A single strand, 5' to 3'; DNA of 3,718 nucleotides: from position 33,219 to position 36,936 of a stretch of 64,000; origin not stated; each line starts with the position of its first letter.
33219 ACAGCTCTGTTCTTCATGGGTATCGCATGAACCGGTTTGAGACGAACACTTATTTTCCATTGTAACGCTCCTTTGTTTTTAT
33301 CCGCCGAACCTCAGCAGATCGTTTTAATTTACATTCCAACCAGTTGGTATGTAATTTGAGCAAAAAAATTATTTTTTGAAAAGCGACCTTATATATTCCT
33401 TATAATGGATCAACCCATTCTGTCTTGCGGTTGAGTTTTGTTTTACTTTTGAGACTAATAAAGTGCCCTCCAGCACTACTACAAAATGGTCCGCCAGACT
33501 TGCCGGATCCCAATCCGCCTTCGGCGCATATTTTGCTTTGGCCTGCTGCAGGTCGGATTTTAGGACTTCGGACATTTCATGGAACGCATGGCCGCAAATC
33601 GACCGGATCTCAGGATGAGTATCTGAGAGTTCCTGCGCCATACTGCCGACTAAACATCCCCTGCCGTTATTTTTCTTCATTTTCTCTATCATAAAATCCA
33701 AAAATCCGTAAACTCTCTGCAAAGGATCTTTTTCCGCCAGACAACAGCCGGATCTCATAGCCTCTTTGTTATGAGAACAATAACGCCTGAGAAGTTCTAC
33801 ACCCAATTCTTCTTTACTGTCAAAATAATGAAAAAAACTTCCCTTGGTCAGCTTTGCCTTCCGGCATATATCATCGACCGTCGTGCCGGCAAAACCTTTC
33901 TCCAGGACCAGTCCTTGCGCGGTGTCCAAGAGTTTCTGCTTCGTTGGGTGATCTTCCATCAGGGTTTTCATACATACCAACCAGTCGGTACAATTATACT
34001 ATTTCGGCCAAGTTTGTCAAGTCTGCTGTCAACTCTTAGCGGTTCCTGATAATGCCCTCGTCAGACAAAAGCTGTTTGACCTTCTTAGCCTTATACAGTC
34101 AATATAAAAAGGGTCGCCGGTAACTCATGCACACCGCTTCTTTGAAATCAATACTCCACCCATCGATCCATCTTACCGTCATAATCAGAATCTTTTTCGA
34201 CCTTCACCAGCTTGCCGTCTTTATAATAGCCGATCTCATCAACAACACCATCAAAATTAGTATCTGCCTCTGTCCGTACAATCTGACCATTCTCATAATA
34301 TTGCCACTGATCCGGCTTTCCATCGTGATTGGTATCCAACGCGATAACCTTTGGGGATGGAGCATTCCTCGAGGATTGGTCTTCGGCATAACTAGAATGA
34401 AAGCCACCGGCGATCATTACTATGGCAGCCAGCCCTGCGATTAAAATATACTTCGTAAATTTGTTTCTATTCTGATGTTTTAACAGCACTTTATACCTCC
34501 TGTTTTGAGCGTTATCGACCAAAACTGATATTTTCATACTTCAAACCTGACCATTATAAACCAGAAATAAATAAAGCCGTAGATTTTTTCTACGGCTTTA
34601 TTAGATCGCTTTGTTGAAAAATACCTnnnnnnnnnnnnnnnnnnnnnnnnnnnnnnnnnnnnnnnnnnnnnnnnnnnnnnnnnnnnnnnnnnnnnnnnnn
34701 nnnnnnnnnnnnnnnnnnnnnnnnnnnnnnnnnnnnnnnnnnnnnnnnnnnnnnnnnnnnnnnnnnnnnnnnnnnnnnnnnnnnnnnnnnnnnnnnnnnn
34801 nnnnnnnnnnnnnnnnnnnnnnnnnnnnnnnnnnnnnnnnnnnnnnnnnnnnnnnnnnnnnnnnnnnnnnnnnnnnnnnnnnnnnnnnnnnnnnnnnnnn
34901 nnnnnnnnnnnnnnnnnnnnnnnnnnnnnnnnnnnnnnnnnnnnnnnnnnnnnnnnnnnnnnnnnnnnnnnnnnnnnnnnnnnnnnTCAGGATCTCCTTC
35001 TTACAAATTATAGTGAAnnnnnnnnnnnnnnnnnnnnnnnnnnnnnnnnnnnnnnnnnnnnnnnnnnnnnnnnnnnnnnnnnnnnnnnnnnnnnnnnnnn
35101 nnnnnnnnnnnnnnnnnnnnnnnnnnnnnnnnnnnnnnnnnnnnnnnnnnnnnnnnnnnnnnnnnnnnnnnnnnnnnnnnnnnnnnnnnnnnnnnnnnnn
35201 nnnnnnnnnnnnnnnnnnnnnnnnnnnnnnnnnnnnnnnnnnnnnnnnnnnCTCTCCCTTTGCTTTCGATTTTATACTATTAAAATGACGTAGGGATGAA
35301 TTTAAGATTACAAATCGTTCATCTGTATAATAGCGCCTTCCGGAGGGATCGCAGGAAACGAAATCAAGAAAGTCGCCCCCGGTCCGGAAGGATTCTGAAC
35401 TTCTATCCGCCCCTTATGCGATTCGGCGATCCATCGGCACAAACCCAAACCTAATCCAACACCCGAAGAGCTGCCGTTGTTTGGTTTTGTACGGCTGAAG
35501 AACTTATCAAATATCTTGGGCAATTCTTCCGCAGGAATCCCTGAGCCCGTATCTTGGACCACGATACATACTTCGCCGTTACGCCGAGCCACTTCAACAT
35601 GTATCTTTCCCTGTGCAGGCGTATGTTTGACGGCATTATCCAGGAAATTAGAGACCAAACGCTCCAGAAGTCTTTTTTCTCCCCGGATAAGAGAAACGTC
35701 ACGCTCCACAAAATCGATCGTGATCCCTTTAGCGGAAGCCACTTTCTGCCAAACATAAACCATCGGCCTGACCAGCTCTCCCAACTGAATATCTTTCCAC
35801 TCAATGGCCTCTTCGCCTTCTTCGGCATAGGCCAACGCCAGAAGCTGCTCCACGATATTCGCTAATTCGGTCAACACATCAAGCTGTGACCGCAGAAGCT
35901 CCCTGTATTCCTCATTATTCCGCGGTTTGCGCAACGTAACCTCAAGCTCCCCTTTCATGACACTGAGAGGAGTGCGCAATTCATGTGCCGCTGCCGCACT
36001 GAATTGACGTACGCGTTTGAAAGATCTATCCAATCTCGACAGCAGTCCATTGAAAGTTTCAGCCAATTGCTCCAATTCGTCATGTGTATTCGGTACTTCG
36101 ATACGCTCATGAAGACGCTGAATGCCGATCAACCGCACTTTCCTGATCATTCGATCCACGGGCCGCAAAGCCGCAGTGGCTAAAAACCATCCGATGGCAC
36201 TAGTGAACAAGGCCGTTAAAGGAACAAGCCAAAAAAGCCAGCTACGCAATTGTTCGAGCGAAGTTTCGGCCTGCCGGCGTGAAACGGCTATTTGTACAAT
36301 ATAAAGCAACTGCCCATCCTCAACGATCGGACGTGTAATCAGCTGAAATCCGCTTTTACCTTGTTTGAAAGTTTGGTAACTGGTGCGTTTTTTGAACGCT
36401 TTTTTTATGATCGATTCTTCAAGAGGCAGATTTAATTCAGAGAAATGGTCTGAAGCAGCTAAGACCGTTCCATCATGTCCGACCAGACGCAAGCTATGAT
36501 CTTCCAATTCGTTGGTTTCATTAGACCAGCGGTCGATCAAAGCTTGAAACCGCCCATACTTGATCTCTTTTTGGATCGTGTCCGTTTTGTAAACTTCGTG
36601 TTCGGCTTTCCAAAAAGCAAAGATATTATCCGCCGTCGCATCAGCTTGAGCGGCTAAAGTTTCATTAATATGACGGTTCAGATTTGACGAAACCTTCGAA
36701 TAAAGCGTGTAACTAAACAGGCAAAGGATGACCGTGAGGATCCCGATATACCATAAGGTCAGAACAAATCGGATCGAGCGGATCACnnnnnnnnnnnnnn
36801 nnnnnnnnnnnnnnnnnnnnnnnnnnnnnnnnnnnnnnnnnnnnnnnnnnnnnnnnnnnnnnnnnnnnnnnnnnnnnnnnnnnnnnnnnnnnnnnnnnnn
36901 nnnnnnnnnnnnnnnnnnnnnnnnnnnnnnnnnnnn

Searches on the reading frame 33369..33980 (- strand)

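Call 90: search_protein_families(library=pfam, proteins=[window:33369-33980:-], max_evalue=0.0001)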
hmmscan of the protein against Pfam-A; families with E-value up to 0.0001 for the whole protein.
window:33369-33980:- (203 aa): 3 families
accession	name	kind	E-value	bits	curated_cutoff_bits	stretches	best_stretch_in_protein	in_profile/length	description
PF16925.10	TetR_C_13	-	4.2e-14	53.3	27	1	86-187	1-103/109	Tetracyclin repressor-like, C-terminal domain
PF00440.29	TetR_N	-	2.2e-13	50.2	24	1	17-59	1-43/47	Bacterial regulatory proteins, tetR family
PF21993.1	TetR_C_13_2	-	4.1e-12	46.7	27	1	86-184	1-95/103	Transcriptional regulator LmrA/YxaF-like, C-terminal domain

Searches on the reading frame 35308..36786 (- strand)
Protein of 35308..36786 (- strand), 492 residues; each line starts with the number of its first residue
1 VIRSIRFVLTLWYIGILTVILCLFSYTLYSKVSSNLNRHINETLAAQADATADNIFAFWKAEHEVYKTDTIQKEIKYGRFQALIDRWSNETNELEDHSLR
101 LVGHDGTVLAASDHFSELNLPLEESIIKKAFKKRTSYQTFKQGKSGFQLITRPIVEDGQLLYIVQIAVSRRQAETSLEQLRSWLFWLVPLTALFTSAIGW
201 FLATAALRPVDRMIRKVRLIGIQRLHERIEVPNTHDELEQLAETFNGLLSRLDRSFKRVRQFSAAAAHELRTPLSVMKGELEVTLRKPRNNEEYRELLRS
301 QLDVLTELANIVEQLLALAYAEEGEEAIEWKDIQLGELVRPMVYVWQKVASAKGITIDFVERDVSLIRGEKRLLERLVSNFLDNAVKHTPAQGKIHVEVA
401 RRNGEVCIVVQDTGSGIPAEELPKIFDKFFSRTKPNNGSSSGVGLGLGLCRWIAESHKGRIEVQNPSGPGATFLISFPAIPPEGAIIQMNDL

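Call 80: search_protein_families(library=pfam, proteins=[window:35308-36786:-], max_evalue=0.00001)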
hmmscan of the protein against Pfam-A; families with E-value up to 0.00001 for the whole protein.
window:35308-36786:- (492 aa): 3 families
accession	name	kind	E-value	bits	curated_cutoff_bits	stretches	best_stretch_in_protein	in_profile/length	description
PF02518.31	HATPase_c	-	6.4e-28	97.9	26.4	1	371-479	3-109/111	Histidine kinase-, DNA gyrase B-, and HSP90-like ATPase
PF00512.31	HisKA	-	3.2e-12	46.7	26.9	1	260-324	3-66/66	His Kinase A (phospho-acceptor) domain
PF00672.30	HAMP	-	2.8e-07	31.2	25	1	201-253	1-52/53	HAMP domain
